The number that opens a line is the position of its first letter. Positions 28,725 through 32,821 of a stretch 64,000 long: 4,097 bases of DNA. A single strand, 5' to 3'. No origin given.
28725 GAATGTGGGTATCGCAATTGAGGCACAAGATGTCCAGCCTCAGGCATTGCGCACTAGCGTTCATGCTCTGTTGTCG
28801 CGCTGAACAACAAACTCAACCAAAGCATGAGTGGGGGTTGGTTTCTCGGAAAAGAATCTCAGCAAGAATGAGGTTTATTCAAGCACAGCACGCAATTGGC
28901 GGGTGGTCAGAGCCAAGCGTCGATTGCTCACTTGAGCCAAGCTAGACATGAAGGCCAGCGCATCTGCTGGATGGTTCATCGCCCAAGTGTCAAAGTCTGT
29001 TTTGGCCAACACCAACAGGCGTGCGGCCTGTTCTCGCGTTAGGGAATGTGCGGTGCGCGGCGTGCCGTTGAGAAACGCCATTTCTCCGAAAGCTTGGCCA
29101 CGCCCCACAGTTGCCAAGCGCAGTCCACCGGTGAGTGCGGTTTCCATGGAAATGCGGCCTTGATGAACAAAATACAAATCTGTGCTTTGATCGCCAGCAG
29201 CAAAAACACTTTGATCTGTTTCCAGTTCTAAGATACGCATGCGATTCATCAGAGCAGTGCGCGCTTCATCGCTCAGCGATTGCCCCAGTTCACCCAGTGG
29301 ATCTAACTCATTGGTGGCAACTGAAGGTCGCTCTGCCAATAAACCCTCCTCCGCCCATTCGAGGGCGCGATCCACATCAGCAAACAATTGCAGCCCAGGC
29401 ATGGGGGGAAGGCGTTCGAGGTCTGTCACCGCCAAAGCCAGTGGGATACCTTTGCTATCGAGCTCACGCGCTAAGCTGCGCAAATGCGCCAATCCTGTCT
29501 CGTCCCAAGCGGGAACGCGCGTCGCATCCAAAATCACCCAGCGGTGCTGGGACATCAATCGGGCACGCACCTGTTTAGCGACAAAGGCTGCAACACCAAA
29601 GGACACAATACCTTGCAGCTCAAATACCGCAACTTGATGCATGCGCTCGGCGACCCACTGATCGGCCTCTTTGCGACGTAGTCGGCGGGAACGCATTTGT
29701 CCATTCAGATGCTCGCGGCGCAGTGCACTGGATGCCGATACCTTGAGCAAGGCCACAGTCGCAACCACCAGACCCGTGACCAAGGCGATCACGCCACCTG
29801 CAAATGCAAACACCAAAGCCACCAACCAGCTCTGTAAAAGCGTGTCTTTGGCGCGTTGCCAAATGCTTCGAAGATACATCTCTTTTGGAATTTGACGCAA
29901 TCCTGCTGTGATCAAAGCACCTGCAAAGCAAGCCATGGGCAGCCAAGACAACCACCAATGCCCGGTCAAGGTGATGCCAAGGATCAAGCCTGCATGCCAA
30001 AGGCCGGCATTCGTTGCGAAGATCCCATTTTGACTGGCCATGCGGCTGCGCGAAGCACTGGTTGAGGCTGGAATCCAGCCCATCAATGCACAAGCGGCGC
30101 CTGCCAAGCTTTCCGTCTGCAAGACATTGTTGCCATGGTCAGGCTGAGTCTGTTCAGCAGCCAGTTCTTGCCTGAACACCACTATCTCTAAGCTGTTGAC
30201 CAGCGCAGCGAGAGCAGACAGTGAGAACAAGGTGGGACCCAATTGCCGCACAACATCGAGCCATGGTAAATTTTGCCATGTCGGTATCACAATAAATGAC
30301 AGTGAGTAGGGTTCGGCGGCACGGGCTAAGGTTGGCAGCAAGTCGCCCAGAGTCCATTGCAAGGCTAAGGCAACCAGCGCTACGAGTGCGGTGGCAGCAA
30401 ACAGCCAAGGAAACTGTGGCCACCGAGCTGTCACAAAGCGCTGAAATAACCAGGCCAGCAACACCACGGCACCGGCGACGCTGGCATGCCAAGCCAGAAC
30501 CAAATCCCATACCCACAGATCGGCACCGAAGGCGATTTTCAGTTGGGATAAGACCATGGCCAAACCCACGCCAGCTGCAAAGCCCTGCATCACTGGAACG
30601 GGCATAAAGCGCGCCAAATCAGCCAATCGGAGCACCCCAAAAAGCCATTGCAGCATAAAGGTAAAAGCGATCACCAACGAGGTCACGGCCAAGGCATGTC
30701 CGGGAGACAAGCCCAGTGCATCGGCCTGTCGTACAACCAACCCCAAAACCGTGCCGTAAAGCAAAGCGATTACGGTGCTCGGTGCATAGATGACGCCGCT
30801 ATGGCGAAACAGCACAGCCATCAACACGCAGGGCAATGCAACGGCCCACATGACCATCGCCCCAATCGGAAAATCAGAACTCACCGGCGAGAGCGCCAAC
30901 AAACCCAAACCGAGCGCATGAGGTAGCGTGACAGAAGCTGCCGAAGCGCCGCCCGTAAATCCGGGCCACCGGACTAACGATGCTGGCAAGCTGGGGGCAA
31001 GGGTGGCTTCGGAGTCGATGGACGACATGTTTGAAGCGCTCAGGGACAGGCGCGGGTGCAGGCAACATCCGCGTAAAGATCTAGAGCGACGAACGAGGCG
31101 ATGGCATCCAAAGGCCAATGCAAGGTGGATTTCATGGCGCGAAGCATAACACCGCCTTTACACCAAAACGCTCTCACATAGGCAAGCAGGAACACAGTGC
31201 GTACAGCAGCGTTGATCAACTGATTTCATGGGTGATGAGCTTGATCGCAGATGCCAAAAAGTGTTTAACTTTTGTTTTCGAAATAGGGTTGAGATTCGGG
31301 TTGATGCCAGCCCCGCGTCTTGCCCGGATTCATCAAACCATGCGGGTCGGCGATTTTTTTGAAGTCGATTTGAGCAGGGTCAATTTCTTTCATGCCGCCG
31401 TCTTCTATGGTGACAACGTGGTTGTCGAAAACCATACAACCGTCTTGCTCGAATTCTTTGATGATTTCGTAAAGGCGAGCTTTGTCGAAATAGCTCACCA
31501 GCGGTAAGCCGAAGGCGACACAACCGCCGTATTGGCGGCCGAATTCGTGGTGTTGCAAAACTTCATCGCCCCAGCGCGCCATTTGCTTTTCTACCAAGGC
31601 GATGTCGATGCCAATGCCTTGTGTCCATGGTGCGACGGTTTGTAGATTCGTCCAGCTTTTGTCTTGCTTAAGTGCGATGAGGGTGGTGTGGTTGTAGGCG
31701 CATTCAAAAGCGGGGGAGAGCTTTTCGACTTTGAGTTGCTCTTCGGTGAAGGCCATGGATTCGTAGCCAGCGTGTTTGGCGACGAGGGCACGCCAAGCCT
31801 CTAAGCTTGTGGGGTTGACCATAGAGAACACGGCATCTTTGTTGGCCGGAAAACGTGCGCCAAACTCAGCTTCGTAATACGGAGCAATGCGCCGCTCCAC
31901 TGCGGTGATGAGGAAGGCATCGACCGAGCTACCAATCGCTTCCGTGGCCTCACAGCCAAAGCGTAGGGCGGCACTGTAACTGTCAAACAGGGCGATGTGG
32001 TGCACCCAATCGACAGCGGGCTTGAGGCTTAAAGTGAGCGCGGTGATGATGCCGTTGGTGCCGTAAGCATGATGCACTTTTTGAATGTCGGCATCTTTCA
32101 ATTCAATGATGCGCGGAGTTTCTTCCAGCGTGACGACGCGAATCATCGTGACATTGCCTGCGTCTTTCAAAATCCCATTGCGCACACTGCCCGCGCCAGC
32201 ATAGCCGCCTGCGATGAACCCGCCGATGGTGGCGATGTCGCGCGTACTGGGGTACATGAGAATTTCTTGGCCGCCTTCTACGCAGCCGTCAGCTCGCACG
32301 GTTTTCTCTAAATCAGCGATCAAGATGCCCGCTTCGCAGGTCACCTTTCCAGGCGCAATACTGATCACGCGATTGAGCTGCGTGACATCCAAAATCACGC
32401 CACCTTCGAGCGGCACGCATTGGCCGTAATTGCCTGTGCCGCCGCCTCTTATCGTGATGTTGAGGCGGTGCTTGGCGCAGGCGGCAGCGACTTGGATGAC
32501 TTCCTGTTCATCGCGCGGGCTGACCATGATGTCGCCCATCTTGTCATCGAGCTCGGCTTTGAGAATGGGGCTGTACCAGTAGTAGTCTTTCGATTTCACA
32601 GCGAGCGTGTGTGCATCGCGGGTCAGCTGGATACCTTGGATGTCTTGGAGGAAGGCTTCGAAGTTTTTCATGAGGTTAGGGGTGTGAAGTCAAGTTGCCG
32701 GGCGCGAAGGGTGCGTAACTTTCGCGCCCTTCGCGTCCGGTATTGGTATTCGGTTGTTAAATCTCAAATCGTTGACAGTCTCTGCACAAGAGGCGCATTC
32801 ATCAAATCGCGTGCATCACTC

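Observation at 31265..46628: Composite reductive pyrimidine-catabolism island with unusual partners (creatininase-family, CodA-like amidohydrolase, FAD oxidase, two NitT/TauT ABC systems, RutR-like regulator)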

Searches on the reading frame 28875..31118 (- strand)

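Call 5: search_protein_families(library=pfam, proteins=[window:28875-31118:-])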
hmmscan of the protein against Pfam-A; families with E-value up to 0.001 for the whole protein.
window:28875-31118:- (747 aa): 3 families
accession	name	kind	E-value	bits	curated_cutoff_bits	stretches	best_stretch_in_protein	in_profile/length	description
PF00916.26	Sulfate_transp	-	1.4e-17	64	23.2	1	56-421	7-368/380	Sulfate permease family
PF00027.35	cNMP_binding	-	3.6e-13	49.7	27.5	1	631-713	3-86/89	Cyclic nucleotide-binding domain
PF01740.26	STAS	-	5e-08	33.1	22.6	1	488-563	2-78/106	STAS domain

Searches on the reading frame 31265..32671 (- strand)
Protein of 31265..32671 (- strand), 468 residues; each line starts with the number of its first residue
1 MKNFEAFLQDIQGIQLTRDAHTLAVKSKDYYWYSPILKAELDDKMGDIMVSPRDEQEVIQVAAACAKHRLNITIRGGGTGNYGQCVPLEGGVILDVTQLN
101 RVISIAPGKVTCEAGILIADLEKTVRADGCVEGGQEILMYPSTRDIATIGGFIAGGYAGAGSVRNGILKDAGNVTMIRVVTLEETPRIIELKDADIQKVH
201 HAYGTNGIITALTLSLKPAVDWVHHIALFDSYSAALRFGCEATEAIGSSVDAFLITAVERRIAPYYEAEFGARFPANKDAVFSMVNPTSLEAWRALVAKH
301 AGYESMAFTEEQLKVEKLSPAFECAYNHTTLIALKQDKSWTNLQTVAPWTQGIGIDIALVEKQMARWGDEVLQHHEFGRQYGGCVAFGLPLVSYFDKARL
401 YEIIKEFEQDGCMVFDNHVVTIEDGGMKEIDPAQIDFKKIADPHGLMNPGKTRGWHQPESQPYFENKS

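Call 3: search_protein_families(library=pfam, proteins=[window:31265-32671:-])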
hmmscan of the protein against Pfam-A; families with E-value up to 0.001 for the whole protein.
window:31265-32671:- (468 aa): 1 family
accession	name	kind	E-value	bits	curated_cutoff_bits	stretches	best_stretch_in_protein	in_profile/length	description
PF01565.28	FAD_binding_4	-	1.6e-22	80.1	26.4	1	48-181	3-130/139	FAD binding domain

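Call 4: search_protein_families(library=ncbifam, proteins=[window:31265-32671:-])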
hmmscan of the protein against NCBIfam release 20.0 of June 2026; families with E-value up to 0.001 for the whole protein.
window:31265-32671:- (468 aa): 7 families
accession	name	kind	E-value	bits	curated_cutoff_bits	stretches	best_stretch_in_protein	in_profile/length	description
TIGR00387.1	glcD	equivalog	1.8e-16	60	567.9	1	50-264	2-224/413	glycolate oxidase subunit GlcD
NF049975.1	2HglutDHaseYdiJ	equivalog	5.8e-11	40.9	1350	1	49-185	55-188/1018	D-2-hydroxyglutarate dehydrogenase YdiJ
NF008408.0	PRK11230.1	equivalog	4.5e-08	32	897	1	49-232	59-244/499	glycolate oxidase subunit GlcD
NF008439.0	PRK11282.1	equivalog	3.4e-06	26.2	284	1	59-170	13-119/358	glycolate oxidase subunit GlcE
NF053785.1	DcplphribOxDprE1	equivalog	7e-06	25.5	500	1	50-162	19-125/449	decaprenylphosphoryl-beta-D-ribose oxidase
TIGR01678.1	FAD_lactone_ox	subfamily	9.7e-05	21.4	396.8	1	50-221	19-183/438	sugar 1,4-lactone oxidase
TIGR01679.1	bact_FAD_ox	subfamily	0.00043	19.3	292.25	1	48-214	14-170/419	FAD-linked oxidoreductase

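Call 11: search_solved_structures(query=window:31265-32671:-, max_evalue=0.00001)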
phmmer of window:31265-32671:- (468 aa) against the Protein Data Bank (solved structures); distinct sequences matched with E-value up to 0.00001: 8.
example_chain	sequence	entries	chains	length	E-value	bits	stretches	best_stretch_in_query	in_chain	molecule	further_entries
6v42_A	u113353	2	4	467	4.6e-107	361.7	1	3-459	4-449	FAD/FMN-containing dehydrogenase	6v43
7qh2_C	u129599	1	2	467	3.1e-12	49.1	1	47-277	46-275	Lactate dehydrogenase (NAD(+),ferredoxin) subunit LctD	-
9qgz_A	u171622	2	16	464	4.6e-09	38.6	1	49-245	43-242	Glycolate oxidase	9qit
4bc7_A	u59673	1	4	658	1e-08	37.5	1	36-224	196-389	ALKYLDIHYDROXYACETONEPHOSPHATE SYNTHASE, PEROXISOMAL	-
4bby_A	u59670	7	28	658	1e-08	37.5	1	36-224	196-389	ALKYLDIHYDROXYACETONEPHOSPHATE SYNTHASE, PEROXISOMAL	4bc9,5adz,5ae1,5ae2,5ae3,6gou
4bca_A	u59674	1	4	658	1e-08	37.5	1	36-224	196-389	ALKYLDIHYDROXYACETONEPHOSPHATE SYNTHASE, PEROXISOMAL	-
3pm9_A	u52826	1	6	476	3.7e-08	35.7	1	48-250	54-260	Putative oxidoreductase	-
6lpn_A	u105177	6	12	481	8.3e-08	34.5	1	47-185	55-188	D-2-hydroxyglutarate dehydrogenase, mitochondrial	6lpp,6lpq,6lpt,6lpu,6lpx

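Call 39: search_solved_structures(query=window:31265-32671:-, max_evalue=1e-50, show_alignments=1)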
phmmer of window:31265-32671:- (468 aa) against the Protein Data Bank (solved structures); distinct sequences matched with E-value up to 1e-50: 1.
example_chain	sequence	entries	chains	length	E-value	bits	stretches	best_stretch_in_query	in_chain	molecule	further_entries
6v42_A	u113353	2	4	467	4.6e-107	361.7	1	3-459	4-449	FAD/FMN-containing dehydrogenase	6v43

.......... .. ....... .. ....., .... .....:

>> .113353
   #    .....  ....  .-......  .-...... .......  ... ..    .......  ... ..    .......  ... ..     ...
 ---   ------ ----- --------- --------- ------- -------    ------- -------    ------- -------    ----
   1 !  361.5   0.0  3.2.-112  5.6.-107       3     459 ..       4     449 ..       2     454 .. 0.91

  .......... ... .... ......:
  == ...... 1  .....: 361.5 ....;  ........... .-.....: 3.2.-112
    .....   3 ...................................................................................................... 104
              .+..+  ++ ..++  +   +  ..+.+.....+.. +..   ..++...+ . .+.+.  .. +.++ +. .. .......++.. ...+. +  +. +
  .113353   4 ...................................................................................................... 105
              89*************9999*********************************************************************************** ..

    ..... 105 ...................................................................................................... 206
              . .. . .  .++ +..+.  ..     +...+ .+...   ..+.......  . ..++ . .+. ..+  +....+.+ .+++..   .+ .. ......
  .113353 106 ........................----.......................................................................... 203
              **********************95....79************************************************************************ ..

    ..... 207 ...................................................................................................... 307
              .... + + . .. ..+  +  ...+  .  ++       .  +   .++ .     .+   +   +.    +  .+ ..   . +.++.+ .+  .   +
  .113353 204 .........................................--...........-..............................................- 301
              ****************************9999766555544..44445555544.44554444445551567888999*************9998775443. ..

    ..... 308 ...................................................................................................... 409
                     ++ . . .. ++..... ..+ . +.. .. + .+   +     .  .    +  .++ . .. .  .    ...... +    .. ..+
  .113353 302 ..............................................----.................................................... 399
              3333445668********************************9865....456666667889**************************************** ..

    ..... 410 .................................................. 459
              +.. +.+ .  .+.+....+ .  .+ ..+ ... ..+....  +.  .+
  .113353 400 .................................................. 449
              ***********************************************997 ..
